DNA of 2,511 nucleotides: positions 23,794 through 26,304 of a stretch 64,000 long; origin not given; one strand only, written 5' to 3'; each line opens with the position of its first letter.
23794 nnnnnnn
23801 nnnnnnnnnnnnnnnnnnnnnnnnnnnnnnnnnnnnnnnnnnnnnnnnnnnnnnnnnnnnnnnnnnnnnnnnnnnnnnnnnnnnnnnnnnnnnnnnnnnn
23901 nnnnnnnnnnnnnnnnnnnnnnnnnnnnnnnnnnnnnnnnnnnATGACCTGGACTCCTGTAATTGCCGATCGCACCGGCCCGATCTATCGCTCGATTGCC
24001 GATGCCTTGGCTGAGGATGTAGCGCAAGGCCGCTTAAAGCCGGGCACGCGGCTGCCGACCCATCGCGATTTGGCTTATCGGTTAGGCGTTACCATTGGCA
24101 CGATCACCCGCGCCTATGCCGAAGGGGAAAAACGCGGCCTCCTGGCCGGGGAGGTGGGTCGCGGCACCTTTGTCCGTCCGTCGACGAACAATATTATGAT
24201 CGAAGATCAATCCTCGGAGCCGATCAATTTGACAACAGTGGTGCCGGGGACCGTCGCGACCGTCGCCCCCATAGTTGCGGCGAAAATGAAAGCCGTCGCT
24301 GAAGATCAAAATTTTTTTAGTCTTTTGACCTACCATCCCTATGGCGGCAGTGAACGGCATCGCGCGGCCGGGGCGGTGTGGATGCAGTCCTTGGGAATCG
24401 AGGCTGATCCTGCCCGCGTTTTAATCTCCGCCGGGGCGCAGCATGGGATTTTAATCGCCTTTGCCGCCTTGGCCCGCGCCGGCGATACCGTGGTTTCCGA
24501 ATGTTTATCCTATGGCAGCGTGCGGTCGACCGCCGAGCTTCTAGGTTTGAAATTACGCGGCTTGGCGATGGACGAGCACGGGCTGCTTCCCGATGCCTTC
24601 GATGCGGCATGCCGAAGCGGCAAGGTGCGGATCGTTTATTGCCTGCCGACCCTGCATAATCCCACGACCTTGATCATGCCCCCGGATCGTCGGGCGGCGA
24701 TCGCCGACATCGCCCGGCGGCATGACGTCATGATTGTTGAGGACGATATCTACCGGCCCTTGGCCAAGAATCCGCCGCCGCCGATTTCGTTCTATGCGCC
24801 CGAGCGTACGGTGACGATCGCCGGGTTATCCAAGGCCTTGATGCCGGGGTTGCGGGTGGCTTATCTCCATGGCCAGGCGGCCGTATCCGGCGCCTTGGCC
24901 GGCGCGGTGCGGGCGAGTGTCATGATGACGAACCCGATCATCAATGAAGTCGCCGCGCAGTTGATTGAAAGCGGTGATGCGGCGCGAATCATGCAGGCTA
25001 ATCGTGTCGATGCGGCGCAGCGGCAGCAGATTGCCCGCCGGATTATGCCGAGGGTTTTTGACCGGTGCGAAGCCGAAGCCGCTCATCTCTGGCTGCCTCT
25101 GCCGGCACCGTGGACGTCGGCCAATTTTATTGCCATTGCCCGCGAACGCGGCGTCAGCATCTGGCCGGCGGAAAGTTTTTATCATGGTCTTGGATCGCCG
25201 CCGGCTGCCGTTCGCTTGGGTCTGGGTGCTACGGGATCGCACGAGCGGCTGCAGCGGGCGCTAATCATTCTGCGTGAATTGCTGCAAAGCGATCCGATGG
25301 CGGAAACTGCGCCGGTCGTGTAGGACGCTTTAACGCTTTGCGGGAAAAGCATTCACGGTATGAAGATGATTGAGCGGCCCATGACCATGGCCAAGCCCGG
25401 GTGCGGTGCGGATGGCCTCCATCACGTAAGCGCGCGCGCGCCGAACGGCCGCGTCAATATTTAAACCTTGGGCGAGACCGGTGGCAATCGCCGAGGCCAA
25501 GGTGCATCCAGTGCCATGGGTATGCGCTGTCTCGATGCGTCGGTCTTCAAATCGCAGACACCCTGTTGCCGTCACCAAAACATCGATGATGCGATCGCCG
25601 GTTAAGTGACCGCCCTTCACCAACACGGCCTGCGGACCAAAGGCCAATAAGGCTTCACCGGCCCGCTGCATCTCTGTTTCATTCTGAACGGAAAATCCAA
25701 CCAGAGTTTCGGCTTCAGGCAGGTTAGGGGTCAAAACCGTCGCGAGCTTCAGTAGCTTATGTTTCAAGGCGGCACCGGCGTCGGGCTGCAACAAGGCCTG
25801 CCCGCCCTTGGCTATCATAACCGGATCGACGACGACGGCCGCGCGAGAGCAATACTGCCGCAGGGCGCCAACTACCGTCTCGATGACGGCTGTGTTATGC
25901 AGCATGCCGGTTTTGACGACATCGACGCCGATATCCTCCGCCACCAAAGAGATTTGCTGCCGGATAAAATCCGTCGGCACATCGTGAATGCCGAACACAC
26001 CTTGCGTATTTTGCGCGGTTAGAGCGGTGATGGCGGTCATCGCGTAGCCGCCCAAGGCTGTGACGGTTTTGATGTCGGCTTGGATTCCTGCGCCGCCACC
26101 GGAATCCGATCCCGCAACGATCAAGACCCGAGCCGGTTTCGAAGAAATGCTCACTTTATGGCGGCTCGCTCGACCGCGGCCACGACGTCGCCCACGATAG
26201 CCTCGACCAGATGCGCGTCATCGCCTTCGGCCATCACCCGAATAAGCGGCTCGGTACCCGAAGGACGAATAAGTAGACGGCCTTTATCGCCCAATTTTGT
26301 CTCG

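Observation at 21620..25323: Tightly coupled DUF1127-phzF-DUF1127-araC/MGMT operon with divergent MocR regulator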

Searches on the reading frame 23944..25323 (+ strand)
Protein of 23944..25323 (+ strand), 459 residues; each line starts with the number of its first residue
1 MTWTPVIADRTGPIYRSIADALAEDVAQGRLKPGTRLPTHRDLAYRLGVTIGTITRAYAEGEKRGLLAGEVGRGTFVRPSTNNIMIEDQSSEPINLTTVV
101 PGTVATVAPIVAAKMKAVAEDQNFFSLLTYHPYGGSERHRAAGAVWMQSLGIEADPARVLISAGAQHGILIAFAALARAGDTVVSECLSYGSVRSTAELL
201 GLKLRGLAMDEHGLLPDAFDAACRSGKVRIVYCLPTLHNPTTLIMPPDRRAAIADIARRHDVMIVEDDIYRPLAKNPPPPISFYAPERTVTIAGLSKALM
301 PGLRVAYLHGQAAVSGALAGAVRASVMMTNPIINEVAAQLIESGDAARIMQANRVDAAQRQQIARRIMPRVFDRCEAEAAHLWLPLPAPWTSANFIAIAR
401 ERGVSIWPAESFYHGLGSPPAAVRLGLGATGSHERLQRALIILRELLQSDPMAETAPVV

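Call 3: search_protein_families(library=pfam, proteins=[window:23944-25323:+], max_evalue=0.01)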
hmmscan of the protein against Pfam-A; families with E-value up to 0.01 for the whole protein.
window:23944-25323:+ (459 aa): 3 families
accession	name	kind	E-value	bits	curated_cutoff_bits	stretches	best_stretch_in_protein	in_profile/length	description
PF00155.27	Aminotran_1_2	-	6.1e-25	88.6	19.7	1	112-440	20-358/361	Aminotransferase class I and II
PF00392.27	GntR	-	4.6e-13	49.1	27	1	15-77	2-64/64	Bacterial regulatory proteins, gntR family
PF13545.12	HTH_Crp_2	-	0.0019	18.6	27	1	36-73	20-57/70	Crp-like helix-turn-helix domain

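Call 4: search_protein_families(library=ncbifam, proteins=[window:23944-25323:+], max_evalue=0.01)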
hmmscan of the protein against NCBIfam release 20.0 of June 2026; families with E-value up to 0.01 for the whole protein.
window:23944-25323:+ (459 aa): 73 families (the best 25 are shown)
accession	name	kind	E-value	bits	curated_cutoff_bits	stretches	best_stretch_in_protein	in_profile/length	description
NF052286.1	ecto_TF_EhuR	exception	1.7e-136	455.4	480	1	3-452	1-454/458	MocR-like ectoine utilization transcription factor EhuR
NF052290.2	MocR_like_YczR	exception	7.8e-58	196.3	487.4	1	10-441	16-452/458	MocR-like transcription factor YczR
NF052282.1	PLP_TF_PdxR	equivalog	3e-55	188.1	320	1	13-441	1-445/448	MocR-like pyridoxine biosynthesis transcription factor PdxR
NF041364.1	GntC_guanitoxin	equivalog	1.4e-32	113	415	1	106-440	12-350/356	guanitoxin biosynthesis PLP-dependent (S)-gamma-hydroxy-L-arginine cyclodehydratase GntC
TIGR04461.1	endura_MppQ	equivalog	9.2e-32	110.5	540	1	121-412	41-349/392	enduracididine biosynthesis enzyme MppQ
NF012025.0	PRK15481.1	equivalog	1.3e-31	109.8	573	1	16-425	9-409/432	MocR-like B6 salvage transcription factor PtsJ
NF052281.1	rhizopine_MocR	equivalog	3.8e-29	101.7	650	2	125-444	154-476/479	rhizopine catabolism transcriptional regulator MocR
NF005732.0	PRK07550.1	equivalog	4.2e-19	68.9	366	1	89-373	30-313/389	aminotransferase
NF052285.1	GABA_TF_GabR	exception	1.6e-18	66.7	600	2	115-365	117-366/456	MocR-like transcriptional regulator GabR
TIGR03947.1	viomycin_VioD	equivalog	2.8e-16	59.4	390.9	1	153-362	66-276/359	capreomycidine synthase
NF005593.0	PRK07324.1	equivalog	3.9e-15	55.8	476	1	126-355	54-279/373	aminotransferase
NF006756.0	PRK09276.1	subfamily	7e-15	54.8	507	1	104-441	43-380/387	LL-diaminopimelate aminotransferase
NF004770.0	PRK06108.1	subfamily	1.5e-14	53.7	422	1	105-412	49-362/396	pyridoxal phosphate-dependent aminotransferase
TIGR03540.1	DapC_direct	equivalog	8.3e-14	51.3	593.25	1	103-439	40-376/383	LL-diaminopimelate aminotransferase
TIGR03537.1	DapC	equivalog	1.7e-13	50.3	453.6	1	130-415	32-324/350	succinyldiaminopimelate transaminase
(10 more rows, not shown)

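Call 49: search_dna_similar(query=window:23944-25320:+, collection=plasmids, mode=protein, max_rows=30, max_evalue=1e-40)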
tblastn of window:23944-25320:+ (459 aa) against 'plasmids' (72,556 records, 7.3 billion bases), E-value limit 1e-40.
Records with a match: 1090; places in all: 1202; records where one place covers at least 80% of the query: 1083.
Best place of each record, by identity: <60% 1090.
By first word of the organism name: Klebsiella 411; Rhizobium 163; Sinorhizobium 103; Bacillus 33; Cronobacter 32; Escherichia 30; Agrobacterium 25; Azospirillum 20; Acetobacter 18; Ensifer 17; and 62 more.
By predicted mobility (MOB-suite, as given by PLSDB): non-mobilizable 761; conjugative 196; mobilizable 133.
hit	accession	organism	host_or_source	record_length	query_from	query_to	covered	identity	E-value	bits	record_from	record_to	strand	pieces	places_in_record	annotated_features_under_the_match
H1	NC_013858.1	Azospirillum sp. B510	-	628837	1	451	98%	43.2%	6e-81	280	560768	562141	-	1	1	PLP-dependent aminotransferase family protein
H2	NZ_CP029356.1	Azospirillum thermophilum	cell culture,hot spring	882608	3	449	97%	42.2%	1e-78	273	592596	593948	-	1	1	PLP-dependent aminotransferase family protein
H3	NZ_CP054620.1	Azospirillum oryzae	cell culture,soil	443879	2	440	96%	42.2%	2e-82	284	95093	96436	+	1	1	PLP-dependent aminotransferase family protein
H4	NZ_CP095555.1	Roseomonas gilardii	single cell,blood and other clinical ...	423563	1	451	98%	40.9%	1e-79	276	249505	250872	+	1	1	PLP-dependent aminotransferase family protein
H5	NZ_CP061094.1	Roseomonas marmotae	Marmota himalayana,pure culture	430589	1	451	98%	40.8%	5e-80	277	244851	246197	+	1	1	PLP-dependent aminotransferase family protein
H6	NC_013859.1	Azospirillum sp. B510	-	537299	2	440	96%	41.8%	5e-85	292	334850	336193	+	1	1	PLP-dependent aminotransferase family protein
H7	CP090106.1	Sinorhizobium meliloti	Medicago,Cell culture,Plant nodule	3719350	1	455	99%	40.1%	5e-77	269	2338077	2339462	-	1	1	PLP-dependent aminotransferase family protein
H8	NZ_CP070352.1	Ensifer sp. PDNC004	cell culture,Plastic debris in ...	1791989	1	455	99%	40.0%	2e-82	285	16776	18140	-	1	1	none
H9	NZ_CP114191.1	Aminobacter sp. NyZ550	-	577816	3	447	97%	40.6%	7e-79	274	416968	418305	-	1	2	PLP-dependent aminotransferase family protein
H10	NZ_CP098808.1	Ensifer adhaerens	whole organism,soil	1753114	1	455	99%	39.7%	3e-78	272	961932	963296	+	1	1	none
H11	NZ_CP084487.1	Ensifer adhaerens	cellculture,soil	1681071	1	455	99%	39.7%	3e-78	272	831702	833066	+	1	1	none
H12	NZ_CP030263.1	Ensifer adhaerens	Zea mays,whole organism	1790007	1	455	99%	39.6%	1e-78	273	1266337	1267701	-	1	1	none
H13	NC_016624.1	Azospirillum lipoferum 4B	-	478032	2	440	96%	41.0%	3e-83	287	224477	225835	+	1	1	PLP-dependent aminotransferase family protein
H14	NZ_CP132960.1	Aminobacter niigataensis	cell culture,sediment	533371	3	447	97%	40.4%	4e-78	272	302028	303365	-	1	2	PLP-dependent aminotransferase family protein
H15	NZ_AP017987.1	Aminobacter sp. SS-2016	Lotus japoicus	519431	3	447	97%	40.4%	4e-78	272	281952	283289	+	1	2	PLP-dependent aminotransferase family protein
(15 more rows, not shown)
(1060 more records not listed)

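Call 50: get_annotated_region(hit=H1, flank=6000)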
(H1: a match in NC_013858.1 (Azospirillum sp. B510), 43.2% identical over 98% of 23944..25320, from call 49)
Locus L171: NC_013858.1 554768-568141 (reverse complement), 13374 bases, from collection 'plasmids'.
description: Azospirillum sp. B510 plasmid pAB510d, complete sequence
organism: Azospirillum sp. B510 (NCBI taxid 137722)
taxonomy: Bacteria; Pseudomonadota; Alphaproteobacteria; Rhodospirillales; Azospirillaceae; Azospirillum; Azospirillum sp. B510
host: -; source: -; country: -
typing (MOB-suite, as given by PLSDB): non-mobilizable
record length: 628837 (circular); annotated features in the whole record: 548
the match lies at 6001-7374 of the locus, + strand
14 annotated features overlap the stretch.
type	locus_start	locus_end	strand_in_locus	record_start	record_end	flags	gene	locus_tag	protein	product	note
CDS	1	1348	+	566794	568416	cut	-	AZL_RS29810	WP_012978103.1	inorganic phosphate transporter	-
CDS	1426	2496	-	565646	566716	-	mgrA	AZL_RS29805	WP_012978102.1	L-glyceraldehyde 3-phosphate reductase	-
CDS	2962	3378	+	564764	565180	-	-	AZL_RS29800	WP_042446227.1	hypothetical protein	-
CDS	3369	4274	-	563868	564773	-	-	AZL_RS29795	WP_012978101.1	LysR family transcriptional regulator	-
CDS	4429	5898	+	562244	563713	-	-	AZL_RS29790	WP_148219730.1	MFS transporter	-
CDS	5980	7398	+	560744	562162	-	-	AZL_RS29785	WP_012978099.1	PLP-dependent aminotransferase family protein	-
CDS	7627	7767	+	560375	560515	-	-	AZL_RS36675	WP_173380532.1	hypothetical protein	-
CDS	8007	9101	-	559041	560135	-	-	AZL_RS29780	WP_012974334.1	ISAs1-like element ISAzs12 family transposase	-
CDS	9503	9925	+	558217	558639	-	rnk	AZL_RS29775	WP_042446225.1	nucleoside diphosphate kinase regulator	GO:0032784 - regulation of DNA-templated transcription elongation [Evidence IEA]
CDS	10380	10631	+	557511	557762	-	-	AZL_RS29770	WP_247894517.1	DUF1127 domain-containing protein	-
CDS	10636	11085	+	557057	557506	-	-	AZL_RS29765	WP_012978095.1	GNAT family N-acetyltransferase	-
CDS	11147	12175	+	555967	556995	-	-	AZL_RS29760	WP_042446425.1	threo-3-hydroxy-L-aspartate ammonia-lyase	GO:0006352 - DNA-templated transcription initiation [Evidence IEA]; GO:0006355 - regulation of DNA-templated ...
CDS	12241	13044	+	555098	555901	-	-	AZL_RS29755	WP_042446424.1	PhzF family phenazine biosynthesis protein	GO:0009058 - biosynthetic process [Evidence IEA]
CDS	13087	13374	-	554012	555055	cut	-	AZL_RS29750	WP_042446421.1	MarR family winged helix-turn-helix transcriptional regulator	GO:0006355 - regulation of DNA-templated transcription [Evidence IEA]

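Call 51: get_annotated_region(hit=H4, flank=6000)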
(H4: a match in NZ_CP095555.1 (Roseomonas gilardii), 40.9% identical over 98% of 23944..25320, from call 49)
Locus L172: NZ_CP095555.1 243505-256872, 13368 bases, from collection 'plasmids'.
description: Roseomonas gilardii subsp. gilardii strain ATCC 49956 plasmid pRo-1, complete sequence
organism: Roseomonas gilardii (NCBI taxid 204527)
taxonomy: Bacteria; Pseudomonadota; Alphaproteobacteria; Rhodospirillales; Acetobacteraceae; Roseomonas; Roseomonas gilardii
host: -; source: single cell,blood and other clinical sources; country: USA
typing (MOB-suite, as given by PLSDB): non-mobilizable
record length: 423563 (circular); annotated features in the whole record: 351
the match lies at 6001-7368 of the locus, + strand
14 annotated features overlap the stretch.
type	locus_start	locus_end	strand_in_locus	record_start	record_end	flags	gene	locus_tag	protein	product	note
CDS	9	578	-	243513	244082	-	-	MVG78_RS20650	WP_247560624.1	carboxymuconolactone decarboxylase family protein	-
CDS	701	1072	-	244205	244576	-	-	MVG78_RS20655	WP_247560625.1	beta-propeller fold lactonase family protein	-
CDS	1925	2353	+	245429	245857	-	-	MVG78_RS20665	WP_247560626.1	hypothetical protein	-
CDS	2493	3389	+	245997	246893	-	-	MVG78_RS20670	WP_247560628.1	DUF4105 domain-containing protein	-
CDS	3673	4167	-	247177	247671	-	-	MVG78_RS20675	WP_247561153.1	MarR family transcriptional regulator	GO:0006355 - regulation of DNA-templated transcription [Evidence IEA]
CDS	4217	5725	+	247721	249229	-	-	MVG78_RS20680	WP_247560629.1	FAD-dependent oxidoreductase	-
CDS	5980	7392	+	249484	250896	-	-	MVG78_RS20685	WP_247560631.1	PLP-dependent aminotransferase family protein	-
CDS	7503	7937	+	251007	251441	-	-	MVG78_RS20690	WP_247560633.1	DUF983 domain-containing protein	-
CDS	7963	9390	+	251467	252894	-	-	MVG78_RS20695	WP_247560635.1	cytochrome ubiquinol oxidase subunit I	GO:0019646 - aerobic electron transport chain [Evidence IEA]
CDS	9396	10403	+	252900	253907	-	cydB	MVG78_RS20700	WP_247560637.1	cytochrome d ubiquinol oxidase subunit II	-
CDS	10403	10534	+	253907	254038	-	-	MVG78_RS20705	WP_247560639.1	DUF2474 domain-containing protein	-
CDS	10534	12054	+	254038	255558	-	-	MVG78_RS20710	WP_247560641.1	MFS transporter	-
CDS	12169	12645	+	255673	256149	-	-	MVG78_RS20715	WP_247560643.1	heme-binding protein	-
CDS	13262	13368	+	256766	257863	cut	-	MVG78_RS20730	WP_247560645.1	substrate-binding domain-containing protein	-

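Call 52: get_annotated_region(hit=H6, flank=6000)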
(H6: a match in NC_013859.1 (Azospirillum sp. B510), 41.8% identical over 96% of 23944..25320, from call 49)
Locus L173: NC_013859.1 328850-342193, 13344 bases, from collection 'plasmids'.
description: Azospirillum sp. B510 plasmid pAB510e, complete sequence
organism: Azospirillum sp. B510 (NCBI taxid 137722)
taxonomy: Bacteria; Pseudomonadota; Alphaproteobacteria; Rhodospirillales; Azospirillaceae; Azospirillum; Azospirillum sp. B510
host: -; source: -; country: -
typing (MOB-suite, as given by PLSDB): mobilizable; relaxase MOBP,MOBP
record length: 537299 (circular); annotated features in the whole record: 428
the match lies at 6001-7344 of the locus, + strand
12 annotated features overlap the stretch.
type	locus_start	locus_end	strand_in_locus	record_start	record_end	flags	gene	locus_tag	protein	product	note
CDS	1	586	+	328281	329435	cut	-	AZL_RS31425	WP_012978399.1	efflux RND transporter periplasmic adaptor subunit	GO:0006810 - transport [Evidence IEA]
CDS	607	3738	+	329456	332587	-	-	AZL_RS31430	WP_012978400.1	efflux RND transporter permease subunit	GO:0042908 - xenobiotic transport [Evidence IEA]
CDS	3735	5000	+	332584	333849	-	-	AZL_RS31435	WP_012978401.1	MFS transporter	GO:0055085 - transmembrane transport [Evidence IEA]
CDS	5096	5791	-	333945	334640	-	-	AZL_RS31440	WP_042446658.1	response regulator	GO:0000160 - phosphorelay signal transduction system [Evidence IEA]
CDS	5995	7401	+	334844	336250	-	-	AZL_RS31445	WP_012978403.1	PLP-dependent aminotransferase family protein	-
CDS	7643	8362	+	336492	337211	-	-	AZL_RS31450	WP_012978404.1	hypothetical protein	-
CDS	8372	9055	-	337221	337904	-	-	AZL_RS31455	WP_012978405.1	response regulator transcription factor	GO:0000160 - phosphorelay signal transduction system [Evidence IEA]; GO:0006355 - regulation of DNA-templated ...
CDS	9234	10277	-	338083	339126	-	-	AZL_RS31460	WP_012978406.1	outer membrane beta-barrel protein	-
CDS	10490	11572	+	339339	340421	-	-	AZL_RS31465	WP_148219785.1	MBL fold metallo-hydrolase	-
CDS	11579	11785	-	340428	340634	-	-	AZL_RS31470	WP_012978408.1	hypothetical protein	-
CDS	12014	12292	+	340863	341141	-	-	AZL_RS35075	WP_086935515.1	hypothetical protein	-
CDS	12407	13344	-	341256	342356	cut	-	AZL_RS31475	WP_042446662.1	branched-chain amino acid ABC transporter substrate-binding protein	GO:0015803 - branched-chain amino acid transport [Evidence IEA]; GO:0055085 - transmembrane transport [Evidence IEA]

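Call 65: search_solved_structures(query=window:23944-25320:+, max_evalue=1e-10)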
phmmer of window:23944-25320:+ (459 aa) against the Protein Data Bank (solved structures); distinct sequences matched with E-value up to 1e-10: 24.
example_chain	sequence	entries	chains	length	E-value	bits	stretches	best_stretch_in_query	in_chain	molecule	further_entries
8tn2_A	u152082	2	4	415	9.7e-30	106.9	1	138-361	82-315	PLP-dependent aminotransferase MppQ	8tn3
1x0m_A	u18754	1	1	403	1.5e-18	70.1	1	146-414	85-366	Aminotransferase II Homologue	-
3aov_A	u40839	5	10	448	2.1e-18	69.6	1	149-414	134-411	Putative uncharacterized protein PH0207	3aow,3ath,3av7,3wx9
2egy_A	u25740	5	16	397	3.8e-17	65.4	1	128-425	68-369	Alpha-aminodipate aminotransferase | 2-aminoadipate transaminase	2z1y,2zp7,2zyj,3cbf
2zc0_A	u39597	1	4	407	1.2e-16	63.8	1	128-314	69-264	Alanine glyoxylate transaminase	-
1wst_A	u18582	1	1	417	4e-16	62.1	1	108-346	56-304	multiple substrate aminotransferase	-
4gdy_A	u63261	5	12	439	6.5e-14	54.8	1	160-449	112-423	Kynurenine/alpha-aminoadipate aminotransferase, mitochondrial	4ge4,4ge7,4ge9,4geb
3ue8_A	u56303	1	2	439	7.9e-14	54.5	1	160-449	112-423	Kynurenine/alpha-aminoadipate aminotransferase, mitochondrial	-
2xh1_A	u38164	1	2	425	1.1e-13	54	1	160-448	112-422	KYNURENINE/ALPHA-AMINOADIPATE AMINOTRANSFERASE, MITOCHONDRIAL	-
2qlr_A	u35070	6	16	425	1.1e-13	54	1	160-448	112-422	Kynurenine/alpha-aminoadipate aminotransferase mitochondrial | Kynurenine/alpha-aminoadipate aminotransferase, mitochondrial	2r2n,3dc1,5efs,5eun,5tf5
2vgz_A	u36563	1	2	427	1.1e-13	54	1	160-448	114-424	KYNURENINE/ALPHA-AMINOADIPATE AMINOTRANSFERASE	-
6d0a_A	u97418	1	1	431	1.2e-13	53.9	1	160-448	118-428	Kynurenine/alpha-aminoadipate aminotransferase, mitochondrial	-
6t8p_A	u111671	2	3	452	1.4e-13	53.7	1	160-448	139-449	Kynurenine/alpha-aminoadipate aminotransferase, mitochondrial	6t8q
6s8w_A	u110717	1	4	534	2.2e-13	53.1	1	160-277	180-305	Aromatic aminotransferase Aro8, putative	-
1vp4_A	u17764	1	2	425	8.9e-13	51.1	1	218-425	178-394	aminotransferase, putative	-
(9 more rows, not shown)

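Call 93: search_protein_families(library=padloc, proteins=[window:23944-25320:+], max_evalue=0.001)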
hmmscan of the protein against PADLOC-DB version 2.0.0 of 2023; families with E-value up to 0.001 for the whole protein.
window:23944-25320:+ (459 aa): 0 families

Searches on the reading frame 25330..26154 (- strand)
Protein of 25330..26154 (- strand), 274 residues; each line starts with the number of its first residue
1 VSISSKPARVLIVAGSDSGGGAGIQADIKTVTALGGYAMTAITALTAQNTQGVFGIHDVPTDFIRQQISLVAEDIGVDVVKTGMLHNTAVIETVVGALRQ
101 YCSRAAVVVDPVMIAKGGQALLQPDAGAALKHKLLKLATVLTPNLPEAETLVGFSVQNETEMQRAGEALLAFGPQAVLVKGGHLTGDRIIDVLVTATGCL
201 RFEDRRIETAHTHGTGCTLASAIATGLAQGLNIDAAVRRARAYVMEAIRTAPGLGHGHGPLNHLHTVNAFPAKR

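Call 3: search_protein_families(library=pfam, proteins=[window:25330-26154:-], max_evalue=0.01)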
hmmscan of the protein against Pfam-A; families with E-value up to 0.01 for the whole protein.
window:25330-26154:- (274 aa): 3 families
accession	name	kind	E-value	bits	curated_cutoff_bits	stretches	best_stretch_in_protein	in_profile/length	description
PF08543.17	Phos_pyr_kin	-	5.8e-95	317.8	27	1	17-262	1-246/246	Phosphomethylpyrimidine kinase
PF00294.29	PfkB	-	5.2e-09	36.3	25.8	1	88-246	141-288/302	pfkB family carbohydrate kinase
PF01256.23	Carb_kinase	-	0.00061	19.8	27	1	10-236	1-209/242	NAD(P)H-hydrate dehydratase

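Call 79: search_protein_families(library=ncbifam, proteins=[window:25333-26154:-], max_evalue=0.00001)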
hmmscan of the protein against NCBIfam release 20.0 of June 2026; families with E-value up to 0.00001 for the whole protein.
window:25333-26154:- (274 aa): 17 families
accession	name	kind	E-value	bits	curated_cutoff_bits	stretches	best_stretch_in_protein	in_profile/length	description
TIGR00097.1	HMP-P_kinase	equivalog_domain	1.6e-95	319.2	204.95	1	10-263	1-253/254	bifunctional hydroxymethylpyrimidine kinase/phosphomethylpyrimidine kinase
NF006346.0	PRK08573.1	equivalog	1.1e-80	271.6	528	1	10-273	7-268/450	bifunctional hydroxymethylpyrimidine kinase/phosphomethylpyrimidine kinase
NF011301.0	PRK14713.1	equivalog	5.1e-80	269.8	512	1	6-268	20-284/534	bifunctional hydroxymethylpyrimidine kinase/phosphomethylpyrimidine kinase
NF007070.0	PRK09517.1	equivalog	2.3e-67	227.9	761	1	6-268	240-504/755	multifunctional thiamine-phosphate pyrophosphorylase/synthase/phosphomethylpyrimidine kinase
NF009077.0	PRK12412.1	equivalog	3.6e-57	193.8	385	1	9-263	5-261/274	pyridoxine/pyridoxal/pyridoxamine kinase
NF009259.0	PRK12616.1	equivalog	3.2e-55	187.7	390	1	9-263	5-262/270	bifunctional hydroxymethylpyrimidine kinase/phosphomethylpyrimidine kinase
NF009078.0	PRK12413.1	equivalog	1.7e-42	145.8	225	1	8-252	4-244/253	bifunctional hydroxymethylpyrimidine kinase/phosphomethylpyrimidine kinase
NF004398.0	PRK05756.1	equivalog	2.3e-18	66.5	292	1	86-251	88-257/287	pyridoxal kinase PdxY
TIGR00687.1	pyridox_kin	equivalog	2.2e-16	60.1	144.5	1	77-254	76-261/288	pyridoxal kinase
NF006034.0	PRK08176.1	equivalog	2.6e-16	59.7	342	1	79-250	91-266/283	pyridoxine/pyridoxal/pyridoxamine kinase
NF005491.0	PRK07105.1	equivalog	4.2e-15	55.8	231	1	71-251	71-257/286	pyridoxamine kinase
TIGR02152.1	D_ribokin_bact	equivalog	5.9e-13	48.8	299.65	1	106-243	141-276/298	ribokinase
NF008353.0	PRK11142.1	equivalog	3.7e-10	39.8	341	1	97-243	136-279/307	ribokinase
TIGR03168.1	1-PFK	subfamily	2.1e-09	36.7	216.4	1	127-249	166-283/305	hexose kinase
TIGR03828.1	pfkB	equivalog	3e-08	33.1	292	1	127-250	166-284/305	1-phosphofructokinase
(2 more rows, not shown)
